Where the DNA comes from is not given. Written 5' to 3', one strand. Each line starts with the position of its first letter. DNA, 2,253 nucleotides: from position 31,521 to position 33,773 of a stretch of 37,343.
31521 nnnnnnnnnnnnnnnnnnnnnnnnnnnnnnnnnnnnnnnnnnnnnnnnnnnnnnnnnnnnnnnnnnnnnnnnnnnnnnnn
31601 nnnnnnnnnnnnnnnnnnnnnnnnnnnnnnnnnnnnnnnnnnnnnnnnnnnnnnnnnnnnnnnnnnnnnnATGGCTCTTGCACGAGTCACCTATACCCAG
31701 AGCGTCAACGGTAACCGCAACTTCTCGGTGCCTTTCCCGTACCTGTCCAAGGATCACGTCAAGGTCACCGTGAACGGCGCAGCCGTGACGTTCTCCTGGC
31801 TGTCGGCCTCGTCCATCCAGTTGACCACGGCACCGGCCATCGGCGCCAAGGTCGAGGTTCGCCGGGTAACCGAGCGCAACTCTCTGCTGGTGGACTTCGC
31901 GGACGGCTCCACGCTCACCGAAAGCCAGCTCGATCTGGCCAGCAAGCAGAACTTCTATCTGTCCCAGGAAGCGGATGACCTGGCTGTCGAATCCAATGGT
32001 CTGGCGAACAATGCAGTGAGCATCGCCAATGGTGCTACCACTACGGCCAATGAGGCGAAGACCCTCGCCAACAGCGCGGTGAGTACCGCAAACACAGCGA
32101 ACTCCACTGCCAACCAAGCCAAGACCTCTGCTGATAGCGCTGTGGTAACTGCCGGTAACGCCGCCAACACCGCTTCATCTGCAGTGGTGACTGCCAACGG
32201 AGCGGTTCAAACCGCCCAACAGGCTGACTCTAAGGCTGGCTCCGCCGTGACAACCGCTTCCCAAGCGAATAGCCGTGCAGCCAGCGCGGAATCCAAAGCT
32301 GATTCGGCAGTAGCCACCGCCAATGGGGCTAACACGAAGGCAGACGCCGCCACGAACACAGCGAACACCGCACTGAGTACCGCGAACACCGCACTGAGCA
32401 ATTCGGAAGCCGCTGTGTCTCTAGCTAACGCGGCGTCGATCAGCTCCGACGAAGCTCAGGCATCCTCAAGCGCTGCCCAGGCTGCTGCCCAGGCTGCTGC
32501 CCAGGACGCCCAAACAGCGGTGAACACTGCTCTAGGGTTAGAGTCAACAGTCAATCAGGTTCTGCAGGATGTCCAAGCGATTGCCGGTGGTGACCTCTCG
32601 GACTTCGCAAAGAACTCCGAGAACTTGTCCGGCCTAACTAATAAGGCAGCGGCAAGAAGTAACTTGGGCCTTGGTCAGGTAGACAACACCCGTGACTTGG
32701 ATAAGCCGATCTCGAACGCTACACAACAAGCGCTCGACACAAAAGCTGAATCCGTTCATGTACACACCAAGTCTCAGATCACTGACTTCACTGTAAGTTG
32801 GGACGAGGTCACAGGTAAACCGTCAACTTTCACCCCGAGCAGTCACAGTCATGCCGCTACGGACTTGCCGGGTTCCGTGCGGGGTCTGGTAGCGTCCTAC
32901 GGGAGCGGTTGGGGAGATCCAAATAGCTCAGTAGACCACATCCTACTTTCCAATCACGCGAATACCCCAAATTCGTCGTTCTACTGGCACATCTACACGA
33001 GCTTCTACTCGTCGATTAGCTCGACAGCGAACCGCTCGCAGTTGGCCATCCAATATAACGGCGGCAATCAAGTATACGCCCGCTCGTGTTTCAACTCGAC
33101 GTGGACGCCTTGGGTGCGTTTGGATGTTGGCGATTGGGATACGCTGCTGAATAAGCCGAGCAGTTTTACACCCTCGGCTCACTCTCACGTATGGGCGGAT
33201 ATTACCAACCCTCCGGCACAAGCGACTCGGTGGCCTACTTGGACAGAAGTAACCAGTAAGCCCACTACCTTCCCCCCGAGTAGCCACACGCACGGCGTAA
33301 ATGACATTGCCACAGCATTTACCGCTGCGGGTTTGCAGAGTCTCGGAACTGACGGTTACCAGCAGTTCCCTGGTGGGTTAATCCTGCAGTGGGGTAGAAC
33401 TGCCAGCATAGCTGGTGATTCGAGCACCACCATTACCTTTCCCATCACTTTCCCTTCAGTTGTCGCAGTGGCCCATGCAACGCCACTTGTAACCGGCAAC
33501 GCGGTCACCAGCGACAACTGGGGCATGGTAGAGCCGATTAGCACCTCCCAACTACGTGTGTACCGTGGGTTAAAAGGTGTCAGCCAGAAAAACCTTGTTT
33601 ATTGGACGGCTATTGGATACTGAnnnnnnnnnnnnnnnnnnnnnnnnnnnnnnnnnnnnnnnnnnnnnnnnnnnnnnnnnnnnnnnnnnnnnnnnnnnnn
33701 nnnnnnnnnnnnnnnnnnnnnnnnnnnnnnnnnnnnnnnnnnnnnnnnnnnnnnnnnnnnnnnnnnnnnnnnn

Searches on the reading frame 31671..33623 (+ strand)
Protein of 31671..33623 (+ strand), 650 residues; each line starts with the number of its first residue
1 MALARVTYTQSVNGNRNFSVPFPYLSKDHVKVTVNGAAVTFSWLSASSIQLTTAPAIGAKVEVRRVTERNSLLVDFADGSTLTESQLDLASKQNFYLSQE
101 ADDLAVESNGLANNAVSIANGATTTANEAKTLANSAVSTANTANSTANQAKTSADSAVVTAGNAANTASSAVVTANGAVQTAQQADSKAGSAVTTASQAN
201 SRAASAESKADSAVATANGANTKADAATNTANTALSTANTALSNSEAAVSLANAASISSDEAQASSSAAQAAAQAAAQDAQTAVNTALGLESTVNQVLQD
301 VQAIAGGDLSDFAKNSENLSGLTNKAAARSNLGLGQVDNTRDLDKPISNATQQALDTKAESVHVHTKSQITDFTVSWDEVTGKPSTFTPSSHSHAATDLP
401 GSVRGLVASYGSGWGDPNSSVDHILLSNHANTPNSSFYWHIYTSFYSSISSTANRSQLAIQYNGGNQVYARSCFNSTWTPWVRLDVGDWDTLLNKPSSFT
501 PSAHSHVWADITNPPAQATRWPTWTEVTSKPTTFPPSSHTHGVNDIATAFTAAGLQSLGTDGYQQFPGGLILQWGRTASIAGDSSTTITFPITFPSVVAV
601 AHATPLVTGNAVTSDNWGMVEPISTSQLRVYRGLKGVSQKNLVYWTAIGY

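Call 86: search_protein_families(library=phrogs, proteins=[window:31671-33623:+], max_evalue=0.00001)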
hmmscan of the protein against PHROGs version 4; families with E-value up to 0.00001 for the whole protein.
window:31671-33623:+ (650 aa): 35 families (the best 25 are shown)
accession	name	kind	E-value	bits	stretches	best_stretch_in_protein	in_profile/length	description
phrog_13481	-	tail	1.1e-38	134.6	2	14-235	30-263/596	tail fiber protein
phrog_13173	-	tail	5e-37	128.8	1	15-313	19-315/674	tail fiber protein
phrog_26630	-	tail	1.3e-19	71.2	1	16-108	15-118/506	tail fiber protein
phrog_32829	-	tail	2.3e-19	70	1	14-255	14-280/840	tail fiber protein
phrog_25042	-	tail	4.2e-18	66.2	2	39-168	65-193/632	tail fiber protein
phrog_2710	-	tail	9e-18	65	1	17-101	23-117/781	tail fiber protein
phrog_6256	-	tail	1.3e-17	65.1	1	8-286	9-282/686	tail fiber protein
phrog_13980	-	tail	6.6e-17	62.5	1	4-112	5-124/756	tail fiber protein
phrog_33642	-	tail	5.5e-16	59.1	1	58-300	81-323/675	tail fiber assembly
phrog_4219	-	DNA, RNA and nucleotide metabolism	9.7e-15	54.9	1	43-298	66-314/867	regulator of chromosome condensation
phrog_4209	-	tail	4.8e-14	53.2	1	545-650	297-406/406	tail fiber protein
phrog_9574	-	tail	5.9e-14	52.3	2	488-551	185-254/773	tail protein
phrog_23676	-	tail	6.2e-13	49.5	1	508-547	163-202/558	tail fiber protein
phrog_26292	-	tail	8.5e-13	48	1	432-548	543-662/1190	tail fiber protein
phrog_21412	-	tail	3.1e-12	46.1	1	2-297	266-569/1452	tail fiber protein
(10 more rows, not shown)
